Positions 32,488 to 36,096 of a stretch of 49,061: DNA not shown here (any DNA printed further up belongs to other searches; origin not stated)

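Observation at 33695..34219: Complete DUF559 endonuclease-fold module on a TIR-bounded element, inserted in frame into the inter-domain linker of methionine synthase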

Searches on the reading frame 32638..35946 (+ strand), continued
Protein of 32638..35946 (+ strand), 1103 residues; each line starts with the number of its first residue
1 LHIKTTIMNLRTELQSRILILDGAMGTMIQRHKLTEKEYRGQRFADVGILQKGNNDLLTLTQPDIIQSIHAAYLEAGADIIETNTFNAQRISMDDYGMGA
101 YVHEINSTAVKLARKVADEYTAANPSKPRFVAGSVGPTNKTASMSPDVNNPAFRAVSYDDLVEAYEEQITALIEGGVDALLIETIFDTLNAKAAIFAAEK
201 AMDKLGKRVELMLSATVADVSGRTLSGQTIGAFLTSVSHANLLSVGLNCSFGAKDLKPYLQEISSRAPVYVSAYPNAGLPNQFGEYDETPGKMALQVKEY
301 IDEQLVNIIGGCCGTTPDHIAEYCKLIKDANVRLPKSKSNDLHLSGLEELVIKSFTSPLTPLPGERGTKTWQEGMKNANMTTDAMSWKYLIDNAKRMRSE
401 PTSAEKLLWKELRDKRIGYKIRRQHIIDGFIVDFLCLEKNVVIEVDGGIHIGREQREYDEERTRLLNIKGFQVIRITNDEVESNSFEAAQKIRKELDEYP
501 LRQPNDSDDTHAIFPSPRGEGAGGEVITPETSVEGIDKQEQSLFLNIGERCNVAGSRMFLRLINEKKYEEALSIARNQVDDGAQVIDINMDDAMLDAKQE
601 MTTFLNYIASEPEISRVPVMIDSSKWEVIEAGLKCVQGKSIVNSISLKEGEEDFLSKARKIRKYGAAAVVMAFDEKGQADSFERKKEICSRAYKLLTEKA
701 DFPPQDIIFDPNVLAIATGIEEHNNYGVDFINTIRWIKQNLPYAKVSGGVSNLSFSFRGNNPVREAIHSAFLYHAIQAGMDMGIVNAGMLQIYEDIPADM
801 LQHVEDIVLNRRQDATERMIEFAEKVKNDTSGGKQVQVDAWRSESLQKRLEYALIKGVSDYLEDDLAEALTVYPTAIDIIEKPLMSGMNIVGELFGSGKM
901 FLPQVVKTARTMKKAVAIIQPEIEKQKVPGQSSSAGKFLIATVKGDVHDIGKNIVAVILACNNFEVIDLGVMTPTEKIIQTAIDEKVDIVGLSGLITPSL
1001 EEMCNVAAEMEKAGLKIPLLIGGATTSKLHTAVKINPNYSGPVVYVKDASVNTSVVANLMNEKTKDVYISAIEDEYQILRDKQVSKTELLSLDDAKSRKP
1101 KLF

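Call 8: find_homologous_proteins(query=window:32638-35946:+, max_evalue=1e-50)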
Query window:32638-35946:+ (1103 aa): 8000 proteins with E <= 1e-50 among 8000 candidates; the best 120 are listed.
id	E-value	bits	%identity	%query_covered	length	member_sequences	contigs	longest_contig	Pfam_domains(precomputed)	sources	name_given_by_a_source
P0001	0.0e+0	2444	100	99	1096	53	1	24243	PF02574.23,PF04480.19,PF02607.23,PF18741.8,PF00809.29,PF02310.25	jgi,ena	jgi:methylmalonyl-CoA mutase cobalamin-binding domain/chain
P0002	0.0e+0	1943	78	100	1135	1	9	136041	PF02574.23,PF04480.19,PF02607.23,PF18741.8,PF00809.29,PF02310.25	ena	-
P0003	0.0e+0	1931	98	51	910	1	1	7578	PF02574.23,PF02607.23,PF00809.29,PF02310.25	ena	-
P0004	0.0e+0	1925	97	51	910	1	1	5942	PF02574.23,PF02607.23,PF00809.29,PF02310.25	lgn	-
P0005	0.0e+0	1845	76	99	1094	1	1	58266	PF02574.23,PF04480.19,PF02607.23,PF18741.8,PF00809.29,PF02310.25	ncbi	ncbi:MAG: homocysteine S-methyltransferase family protein [Paludibacteraceae bacterium]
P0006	0.0e+0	1843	76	99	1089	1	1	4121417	PF02574.23,PF04480.19,PF02607.23,PF18741.8,PF00809.29,PF02310.25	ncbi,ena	-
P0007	0.0e+0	1836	77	99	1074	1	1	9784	PF02574.23,PF04480.19,PF02607.23,PF18741.8,PF00809.29,PF02310.25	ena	-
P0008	0.0e+0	1834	76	99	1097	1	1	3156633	PF02574.23,PF04480.19,PF02607.23,PF18741.8,PF00809.29,PF02310.25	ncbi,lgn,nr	ncbi:putative Homocysteine S-methyltransferase [uncultured Paludibacter sp.]|nr:putative Homocystein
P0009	0.0e+0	1833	77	99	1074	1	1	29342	PF02574.23,PF04480.19,PF02607.23,PF18741.8,PF00809.29,PF02310.25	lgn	-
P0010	0.0e+0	1832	76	99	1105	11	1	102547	PF02574.23,PF04480.19,PF02607.23,PF18741.8,PF00809.29,PF02310.25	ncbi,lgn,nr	ncbi:MAG: homocysteine S-methyltransferase family protein [Bacteroidales bacterium]|nr:homocysteine 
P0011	0.0e+0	1831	77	99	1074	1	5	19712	PF02574.23,PF04480.19,PF02607.23,PF18741.8,PF00809.29,PF02310.25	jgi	-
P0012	0.0e+0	1828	77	99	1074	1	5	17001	PF02574.23,PF04480.19,PF02607.23,PF18741.8,PF00809.29,PF02310.25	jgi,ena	-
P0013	0.0e+0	1828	75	99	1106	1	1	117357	PF02574.23,PF04480.19,PF02607.23,PF18741.8,PF00809.29,PF02310.25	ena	-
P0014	0.0e+0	1826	76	99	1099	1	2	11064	PF02574.23,PF04480.19,PF02607.23,PF18741.8,PF00809.29,PF02310.25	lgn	-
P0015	0.0e+0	1824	77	99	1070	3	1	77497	PF02574.23,PF04480.19,PF02607.23,PF18741.8,PF00809.29,PF02310.25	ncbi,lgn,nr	ncbi:MAG: homocysteine S-methyltransferase family protein [Paludibacter sp.]|nr:homocysteine S-methy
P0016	0.0e+0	1823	75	99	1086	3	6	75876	PF02574.23,PF04480.19,PF02607.23,PF18741.8,PF00809.29,PF02310.25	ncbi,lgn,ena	-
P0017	0.0e+0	1821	74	99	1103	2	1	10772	PF02574.23,PF04480.19,PF02607.23,PF18741.8,PF00809.29,PF02310.25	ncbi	-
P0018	0.0e+0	1817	75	99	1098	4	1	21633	PF02574.23,PF04480.19,PF02607.23,PF18741.8,PF00809.29,PF02310.25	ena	-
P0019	0.0e+0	1817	76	99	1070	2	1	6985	PF02574.23,PF04480.19,PF02607.23,PF18741.8,PF00809.29,PF02310.25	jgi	-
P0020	0.0e+0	1816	76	99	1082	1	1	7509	PF02574.23,PF04480.19,PF02607.23,PF18741.8,PF00809.29,PF02310.25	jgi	-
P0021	0.0e+0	1816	76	99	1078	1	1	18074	PF02574.23,PF04480.19,PF02607.23,PF18741.8,PF00809.29,PF02310.25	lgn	-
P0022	0.0e+0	1816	76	99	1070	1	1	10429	PF02574.23,PF04480.19,PF02607.23,PF18741.8,PF00809.29,PF02310.25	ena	-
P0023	0.0e+0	1815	76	99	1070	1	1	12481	PF02574.23,PF04480.19,PF02607.23,PF18741.8,PF00809.29,PF02310.25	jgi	-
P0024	0.0e+0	1815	76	99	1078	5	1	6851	PF02574.23,PF04480.19,PF02607.23,PF18741.8,PF00809.29,PF02310.25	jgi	-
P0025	0.0e+0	1814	76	99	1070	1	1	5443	PF02574.23,PF04480.19,PF02607.23,PF18741.8,PF00809.29,PF02310.25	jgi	-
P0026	0.0e+0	1814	75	99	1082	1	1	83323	PF02574.23,PF04480.19,PF02607.23,PF18741.8,PF00809.29,PF02310.25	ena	-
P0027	0.0e+0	1813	76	99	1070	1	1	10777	PF02574.23,PF04480.19,PF02607.23,PF18741.8,PF00809.29,PF02310.25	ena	-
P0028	0.0e+0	1813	76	99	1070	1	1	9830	PF02574.23,PF04480.19,PF02607.23,PF18741.8,PF00809.29,PF02310.25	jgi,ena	-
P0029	0.0e+0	1812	74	99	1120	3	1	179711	PF02574.23,PF04480.19,PF02607.23,PF18741.8,PF00809.29,PF02310.25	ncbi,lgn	-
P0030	0.0e+0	1811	76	99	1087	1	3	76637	PF02574.23,PF04480.19,PF02607.23,PF18741.8,PF00809.29,PF02310.25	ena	-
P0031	0.0e+0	1811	76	99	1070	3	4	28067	PF02574.23,PF04480.19,PF02607.23,PF18741.8,PF00809.29,PF02310.25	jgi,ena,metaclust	metaclust:\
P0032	0.0e+0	1810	76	99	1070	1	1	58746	PF02574.23,PF04480.19,PF02607.23,PF18741.8,PF00809.29,PF02310.25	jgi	-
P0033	0.0e+0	1809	76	99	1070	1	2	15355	PF02574.23,PF04480.19,PF02607.23,PF18741.8,PF00809.29,PF02310.25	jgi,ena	-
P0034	0.0e+0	1808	76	99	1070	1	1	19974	PF02574.23,PF04480.19,PF02607.23,PF18741.8,PF00809.29,PF02310.25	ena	-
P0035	0.0e+0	1808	76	99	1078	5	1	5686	PF02574.23,PF04480.19,PF02607.23,PF18741.8,PF00809.29,PF02310.25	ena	-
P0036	0.0e+0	1807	76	99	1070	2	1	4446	PF02574.23,PF04480.19,PF02607.23,PF18741.8,PF00809.29,PF02310.25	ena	-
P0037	0.0e+0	1807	76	99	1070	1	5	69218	PF02574.23,PF04480.19,PF02607.23,PF18741.8,PF00809.29,PF02310.25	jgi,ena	-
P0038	0.0e+0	1807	75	99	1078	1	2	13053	PF02574.23,PF04480.19,PF02607.23,PF18741.8,PF00809.29,PF02310.25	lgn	-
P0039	0.0e+0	1805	75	99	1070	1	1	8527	PF02574.23,PF04480.19,PF02607.23,PF18741.8,PF00809.29,PF02310.25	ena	-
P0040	0.0e+0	1805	76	99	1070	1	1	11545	PF02574.23,PF04480.19,PF02607.23,PF18741.8,PF00809.29,PF02310.25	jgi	-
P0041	0.0e+0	1805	75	99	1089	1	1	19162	PF02574.23,PF04480.19,PF02607.23,PF18741.8,PF00809.29,PF02310.25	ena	-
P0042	0.0e+0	1800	74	99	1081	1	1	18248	PF02574.23,PF04480.19,PF02607.23,PF18741.8,PF00809.29,PF02310.25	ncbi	-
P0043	0.0e+0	1800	75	99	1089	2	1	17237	PF02574.23,PF04480.19,PF02607.23,PF18741.8,PF00809.29,PF02310.25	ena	-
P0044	0.0e+0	1797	75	99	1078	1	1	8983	PF02574.23,PF04480.19,PF02607.23,PF18741.8,PF00809.29,PF02310.25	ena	-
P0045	0.0e+0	1796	75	99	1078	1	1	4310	PF02574.23,PF04480.19,PF02607.23,PF18741.8,PF00809.29,PF02310.25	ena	-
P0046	0.0e+0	1796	73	99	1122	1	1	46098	PF02574.23,PF04480.19,PF02607.23,PF18741.8,PF00809.29,PF02310.25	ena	-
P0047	0.0e+0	1795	75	99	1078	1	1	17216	PF02574.23,PF04480.19,PF02607.23,PF18741.8,PF00809.29,PF02310.25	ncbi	-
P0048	0.0e+0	1794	74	99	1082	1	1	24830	PF02574.23,PF04480.19,PF02607.23,PF18741.8,PF00809.29,PF02310.25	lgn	-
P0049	0.0e+0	1794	75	99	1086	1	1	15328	PF02574.23,PF04480.19,PF02607.23,PF18741.8,PF00809.29,PF02310.25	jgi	jgi:methylmalonyl-CoA mutase cobalamin-binding domain/chain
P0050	0.0e+0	1793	75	99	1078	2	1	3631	PF02574.23,PF04480.19,PF02607.23,PF18741.8,PF00809.29,PF02310.25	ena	-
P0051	0.0e+0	1793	72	99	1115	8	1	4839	PF02574.23,PF04480.19,PF02607.23,PF18741.8,PF00809.29,PF02310.25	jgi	-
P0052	0.0e+0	1792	75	99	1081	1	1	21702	PF02574.23,PF04480.19,PF02607.23,PF18741.8,PF00809.29,PF02310.25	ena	-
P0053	0.0e+0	1792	73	99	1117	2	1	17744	PF02574.23,PF04480.19,PF02607.23,PF18741.8,PF00809.29,PF02310.25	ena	-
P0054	0.0e+0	1789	75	99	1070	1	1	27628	PF02574.23,PF04480.19,PF02607.23,PF18741.8,PF00809.29,PF02310.25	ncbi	-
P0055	0.0e+0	1788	74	99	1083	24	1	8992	PF02574.23,PF04480.19,PF02607.23,PF18741.8,PF00809.29,PF02310.25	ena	-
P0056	0.0e+0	1786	70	99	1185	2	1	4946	PF02574.23,PF04480.19,PF02607.23,PF18741.8,PF00809.29,PF02310.25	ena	-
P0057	0.0e+0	1786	74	99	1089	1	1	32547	PF02574.23,PF04480.19,PF02607.23,PF18741.8,PF00809.29,PF02310.25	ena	-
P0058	0.0e+0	1784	74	99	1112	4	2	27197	PF02574.23,PF04480.19,PF02607.23,PF18741.8,PF00809.29,PF02310.25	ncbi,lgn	ncbi:MAG: homocysteine S-methyltransferase family protein [Paludibacter sp.]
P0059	0.0e+0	1784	72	99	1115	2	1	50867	PF02574.23,PF04480.19,PF02607.23,PF18741.8,PF00809.29,PF02310.25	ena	-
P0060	0.0e+0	1780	74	99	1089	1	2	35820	PF02574.23,PF04480.19,PF02607.23,PF18741.8,PF00809.29,PF02310.25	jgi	jgi:methylmalonyl-CoA mutase cobalamin-binding domain/chain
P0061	0.0e+0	1777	74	99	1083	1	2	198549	PF02574.23,PF04480.19,PF02607.23,PF18741.8,PF00809.29,PF02310.25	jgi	-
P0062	0.0e+0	1776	73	99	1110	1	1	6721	PF02574.23,PF04480.19,PF02607.23,PF18741.8,PF00809.29,PF02310.25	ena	-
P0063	0.0e+0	1772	75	99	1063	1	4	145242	PF02574.23,PF04480.19,PF02607.23,PF18741.8,PF00809.29,PF02310.25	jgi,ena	jgi:methylmalonyl-CoA mutase cobalamin-binding domain/chain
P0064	0.0e+0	1771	73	99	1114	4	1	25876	PF02574.23,PF04480.19,PF02607.23,PF18741.8,PF00809.29,PF02310.25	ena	-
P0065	0.0e+0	1770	72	99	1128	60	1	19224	PF02574.23,PF04480.19,PF02607.23,PF18741.8,PF00809.29,PF02310.25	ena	-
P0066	0.0e+0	1765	74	99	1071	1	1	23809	PF02574.23,PF04480.19,PF02607.23,PF18741.8,PF00809.29,PF02310.25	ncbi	-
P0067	0.0e+0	1764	71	99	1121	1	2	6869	PF02574.23,PF04480.19,PF02607.23,PF00809.29,PF02310.25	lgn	-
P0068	0.0e+0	1763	73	99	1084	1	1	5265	PF02574.23,PF04480.19,PF02607.23,PF18741.8,PF00809.29,PF02310.25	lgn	-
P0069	0.0e+0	1761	73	99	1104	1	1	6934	PF02574.23,PF04480.19,PF02607.23,PF18741.8,PF00809.29,PF02310.25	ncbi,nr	ncbi:MAG: homocysteine S-methyltransferase family protein [Paludibacter sp.]|nr:homocysteine S-methy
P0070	0.0e+0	1759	73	99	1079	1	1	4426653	PF02574.23,PF04480.19,PF02607.23,PF18741.8,PF00809.29,PF02310.25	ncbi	-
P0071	0.0e+0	1759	74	99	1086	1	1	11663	PF02574.23,PF04480.19,PF02607.23,PF18741.8,PF00809.29,PF02310.25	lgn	-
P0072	0.0e+0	1758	74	99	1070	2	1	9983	PF02574.23,PF04480.19,PF02607.23,PF18741.8,PF00809.29,PF02310.25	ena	-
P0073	0.0e+0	1757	74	99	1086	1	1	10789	PF02574.23,PF04480.19,PF02607.23,PF18741.8,PF00809.29,PF02310.25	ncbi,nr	ncbi:MAG TPA: homocysteine S-methyltransferase family protein [Paludibacter sp.]|nr:homocysteine S-m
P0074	0.0e+0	1756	72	99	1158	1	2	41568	PF02574.23,PF04480.19,PF02607.23,PF00809.29,PF02310.25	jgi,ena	-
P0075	0.0e+0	1755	73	99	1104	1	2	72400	PF02574.23,PF04480.19,PF02607.23,PF18741.8,PF00809.29,PF02310.25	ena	-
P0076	0.0e+0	1752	72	99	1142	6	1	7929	PF02574.23,PF04480.19,PF02607.23,PF18741.8,PF00809.29,PF02310.25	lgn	-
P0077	0.0e+0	1751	73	99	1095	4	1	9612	PF02574.23,PF04480.19,PF02607.23,PF18741.8,PF00809.29,PF02310.25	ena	-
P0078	0.0e+0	1751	72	99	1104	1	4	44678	PF02574.23,PF04480.19,PF02607.23,PF18741.8,PF00809.29,PF02310.25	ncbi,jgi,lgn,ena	jgi:methylmalonyl-CoA mutase cobalamin-binding domain/chain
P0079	0.0e+0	1751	72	99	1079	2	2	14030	PF02574.23,PF04480.19,PF02607.23,PF18741.8,PF00809.29,PF02310.25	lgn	-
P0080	0.0e+0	1748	71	99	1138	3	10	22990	PF02574.23,PF04480.19,PF02607.23,PF18741.8,PF00809.29,PF02310.25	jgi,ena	jgi:methylmalonyl-CoA mutase cobalamin-binding domain/chain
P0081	0.0e+0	1748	71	99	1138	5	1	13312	PF02574.23,PF04480.19,PF02607.23,PF18741.8,PF00809.29,PF02310.25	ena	-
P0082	0.0e+0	1747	73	99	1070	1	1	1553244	PF02574.23,PF04480.19,PF02607.23,PF18741.8,PF00809.29,PF02310.25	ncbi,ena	-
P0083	0.0e+0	1746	72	99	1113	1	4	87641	PF02574.23,PF04480.19,PF02607.23,PF18741.8,PF00809.29,PF02310.25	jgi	-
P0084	0.0e+0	1745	73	99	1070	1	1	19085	PF02574.23,PF04480.19,PF02607.23,PF18741.8,PF00809.29,PF02310.25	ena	-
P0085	0.0e+0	1744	73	99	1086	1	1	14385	PF02574.23,PF04480.19,PF02607.23,PF18741.8,PF00809.29,PF02310.25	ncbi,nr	ncbi:MAG TPA: homocysteine S-methyltransferase family protein [Paludibacter sp.]|nr:homocysteine S-m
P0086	0.0e+0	1743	73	99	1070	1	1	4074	PF02574.23,PF04480.19,PF02607.23,PF18741.8,PF00809.29,PF02310.25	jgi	jgi:methylmalonyl-CoA mutase cobalamin-binding domain/chain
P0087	0.0e+0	1743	73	99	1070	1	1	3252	PF02574.23,PF04480.19,PF02607.23,PF18741.8,PF00809.29,PF02310.25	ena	-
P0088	0.0e+0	1742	73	99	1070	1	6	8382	PF02574.23,PF04480.19,PF02607.23,PF18741.8,PF00809.29,PF02310.25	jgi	-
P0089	0.0e+0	1742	71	99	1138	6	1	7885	PF02574.23,PF04480.19,PF02607.23,PF18741.8,PF00809.29,PF02310.25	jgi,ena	-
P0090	0.0e+0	1741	73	99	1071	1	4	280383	PF02574.23,PF04480.19,PF02607.23,PF18741.8,PF00809.29,PF02310.25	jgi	jgi:methylmalonyl-CoA mutase cobalamin-binding domain/chain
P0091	0.0e+0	1740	73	99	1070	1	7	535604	PF02574.23,PF04480.19,PF02607.23,PF18741.8,PF00809.29,PF02310.25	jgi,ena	-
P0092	0.0e+0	1739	73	99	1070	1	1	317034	PF02574.23,PF04480.19,PF02607.23,PF18741.8,PF00809.29,PF02310.25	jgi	-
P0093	0.0e+0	1737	73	99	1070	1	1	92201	PF02574.23,PF04480.19,PF02607.23,PF18741.8,PF00809.29,PF02310.25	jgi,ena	-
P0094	0.0e+0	1727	73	99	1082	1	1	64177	PF02574.23,PF04480.19,PF02607.23,PF18741.8,PF00809.29,PF02310.25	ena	-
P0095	0.0e+0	1726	71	99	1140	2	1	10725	PF02574.23,PF04480.19,PF02607.23,PF18741.8,PF00809.29,PF02310.25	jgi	-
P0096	0.0e+0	1708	72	99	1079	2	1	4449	PF02574.23,PF04480.19,PF02607.23,PF18741.8,PF00809.29,PF02310.25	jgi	-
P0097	0.0e+0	1705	73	99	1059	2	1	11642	PF02574.23,PF04480.19,PF02607.23,PF18741.8,PF00809.29,PF02310.25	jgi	-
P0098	0.0e+0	1685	70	99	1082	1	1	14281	PF02574.23,PF04480.19,PF02607.23,PF18741.8,PF00809.29,PF02310.25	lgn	-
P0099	0.0e+0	1673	84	51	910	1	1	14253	PF02574.23,PF02607.23,PF00809.29,PF02310.25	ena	-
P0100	0.0e+0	1661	69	99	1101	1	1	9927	PF02574.23,PF04480.19,PF02607.23,PF18741.8,PF00809.29,PF02310.25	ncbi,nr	ncbi:homocysteine S-methyltransferase family protein [Paludibacteraceae bacterium OttesenSCG-928-F17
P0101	0.0e+0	1648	80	53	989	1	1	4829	PF02574.23,PF02607.23,PF00809.29,PF02310.25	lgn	-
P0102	0.0e+0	1648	69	99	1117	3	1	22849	PF02574.23,PF04480.19,PF02607.23,PF18741.8,PF00809.29,PF02310.25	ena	-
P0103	0.0e+0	1642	82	52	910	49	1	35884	PF02574.23,PF02607.23,PF00809.29,PF02310.25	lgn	-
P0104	0.0e+0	1640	69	99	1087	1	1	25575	PF02574.23,PF04480.19,PF02607.23,PF18741.8,PF00809.29,PF02310.25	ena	-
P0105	0.0e+0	1638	84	51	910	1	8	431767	PF02574.23,PF02607.23,PF00809.29,PF02310.25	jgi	jgi:5-methyltetrahydrofolate--homocysteine methyltransferase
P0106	0.0e+0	1637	84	51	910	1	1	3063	PF02574.23,PF02607.23,PF00809.29,PF02310.25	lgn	-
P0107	0.0e+0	1636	81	52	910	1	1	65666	PF02574.23,PF02607.23,PF00809.29,PF02310.25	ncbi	ncbi:MAG: methionine synthase [Paludibacteraceae bacterium]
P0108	0.0e+0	1635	82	52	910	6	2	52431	PF02574.23,PF02607.23,PF00809.29,PF02310.25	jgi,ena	-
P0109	0.0e+0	1630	84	52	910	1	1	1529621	PF02574.23,PF02607.23,PF00809.29,PF02310.25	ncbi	ncbi:MAG: methionine synthase [Paludibacter sp.]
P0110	0.0e+0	1629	83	51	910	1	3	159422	PF02574.23,PF02607.23,PF00809.29,PF02310.25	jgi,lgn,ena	-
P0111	0.0e+0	1629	83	52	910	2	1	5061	PF02574.23,PF02607.23,PF00809.29,PF02310.25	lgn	-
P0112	0.0e+0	1627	82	52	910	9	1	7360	PF02574.23,PF02607.23,PF00809.29,PF02310.25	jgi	-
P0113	0.0e+0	1627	83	51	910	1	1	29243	PF02574.23,PF02607.23,PF00809.29,PF02310.25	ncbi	-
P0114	0.0e+0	1625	81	52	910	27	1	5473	PF02574.23,PF02607.23,PF00809.29,PF02310.25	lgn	-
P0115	0.0e+0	1625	81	52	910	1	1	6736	PF02574.23,PF02607.23,PF00809.29,PF02310.25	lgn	-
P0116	0.0e+0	1623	81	52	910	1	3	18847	PF02574.23,PF02607.23,PF00809.29,PF02310.25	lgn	-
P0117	0.0e+0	1622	82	52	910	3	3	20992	PF02574.23,PF02607.23,PF00809.29,PF02310.25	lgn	-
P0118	0.0e+0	1621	80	53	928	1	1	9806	PF02574.23,PF02607.23,PF00809.29,PF02310.25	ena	-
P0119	0.0e+0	1620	82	54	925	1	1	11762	PF02574.23,PF02607.23,PF00809.29,PF02310.25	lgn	-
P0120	0.0e+0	1620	80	53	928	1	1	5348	PF02574.23,PF02607.23,PF00809.29,PF02310.25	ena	-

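Call 16: find_encoding_contigs(protein=P0003, flank=3000, max_places=3)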
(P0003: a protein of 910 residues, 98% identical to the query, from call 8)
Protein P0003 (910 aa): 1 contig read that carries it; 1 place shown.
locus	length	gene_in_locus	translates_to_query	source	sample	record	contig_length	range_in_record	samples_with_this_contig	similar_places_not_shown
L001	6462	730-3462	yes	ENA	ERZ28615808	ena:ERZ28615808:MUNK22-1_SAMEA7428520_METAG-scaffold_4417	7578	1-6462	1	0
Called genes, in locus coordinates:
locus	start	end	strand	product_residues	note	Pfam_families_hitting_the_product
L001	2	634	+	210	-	?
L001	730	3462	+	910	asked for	PF02574:S-methyl_trans, PF00809:Pterin_bind, PF02607:B12-binding_2, PF02310:B12-binding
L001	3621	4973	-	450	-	PF13393:tRNA-synt_His, PF03129:HGTP_anticodon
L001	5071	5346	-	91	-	PF00312:Ribosomal_S15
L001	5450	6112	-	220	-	PF01569:PAP2, PF14360:PAP2_C (weak)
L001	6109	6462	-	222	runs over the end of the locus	PF05430:Methyltransf_30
